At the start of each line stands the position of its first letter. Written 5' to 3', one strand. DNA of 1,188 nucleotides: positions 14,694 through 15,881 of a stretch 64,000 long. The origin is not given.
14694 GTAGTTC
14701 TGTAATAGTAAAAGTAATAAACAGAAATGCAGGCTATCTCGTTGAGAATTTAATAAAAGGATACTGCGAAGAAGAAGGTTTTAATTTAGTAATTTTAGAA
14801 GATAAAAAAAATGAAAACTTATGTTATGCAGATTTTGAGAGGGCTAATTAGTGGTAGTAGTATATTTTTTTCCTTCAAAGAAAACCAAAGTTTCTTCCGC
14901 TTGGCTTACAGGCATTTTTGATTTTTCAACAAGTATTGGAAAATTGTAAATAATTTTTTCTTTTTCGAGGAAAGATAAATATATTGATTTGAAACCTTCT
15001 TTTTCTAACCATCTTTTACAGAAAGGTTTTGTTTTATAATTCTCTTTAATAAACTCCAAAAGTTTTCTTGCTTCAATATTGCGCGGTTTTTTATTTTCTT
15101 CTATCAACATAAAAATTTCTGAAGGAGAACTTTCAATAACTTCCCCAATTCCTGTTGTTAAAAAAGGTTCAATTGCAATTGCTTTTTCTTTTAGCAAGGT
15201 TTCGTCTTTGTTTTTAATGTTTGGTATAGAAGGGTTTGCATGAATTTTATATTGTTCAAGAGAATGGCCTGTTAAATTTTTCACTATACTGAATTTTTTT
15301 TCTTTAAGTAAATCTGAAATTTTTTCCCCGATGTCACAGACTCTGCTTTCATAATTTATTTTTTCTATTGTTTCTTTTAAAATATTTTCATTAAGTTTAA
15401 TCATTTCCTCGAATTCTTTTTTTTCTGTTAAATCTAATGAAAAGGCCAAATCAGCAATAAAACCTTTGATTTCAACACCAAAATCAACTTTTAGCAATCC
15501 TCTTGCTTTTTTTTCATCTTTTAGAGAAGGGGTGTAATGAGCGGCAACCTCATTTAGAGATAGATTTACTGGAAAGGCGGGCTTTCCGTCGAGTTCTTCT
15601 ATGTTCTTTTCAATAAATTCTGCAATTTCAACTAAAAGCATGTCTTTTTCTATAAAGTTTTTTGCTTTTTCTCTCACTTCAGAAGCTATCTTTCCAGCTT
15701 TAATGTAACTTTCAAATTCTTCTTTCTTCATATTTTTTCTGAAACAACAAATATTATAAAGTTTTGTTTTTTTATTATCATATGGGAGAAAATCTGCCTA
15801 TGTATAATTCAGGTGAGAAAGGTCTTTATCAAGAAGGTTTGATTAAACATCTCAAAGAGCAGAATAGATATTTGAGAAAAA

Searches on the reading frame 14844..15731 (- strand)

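Call 65: search_protein_families(library=pfam, proteins=[window:14844-15731:-], max_evalue=0.001)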
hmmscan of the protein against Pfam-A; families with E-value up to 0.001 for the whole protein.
window:14844-15731:- (295 aa): 1 family
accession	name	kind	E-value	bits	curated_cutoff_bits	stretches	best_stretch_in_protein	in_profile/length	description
PF00557.29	Peptidase_M24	-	3.8e-24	86.1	23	1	9-192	3-190/208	Metallopeptidase family M24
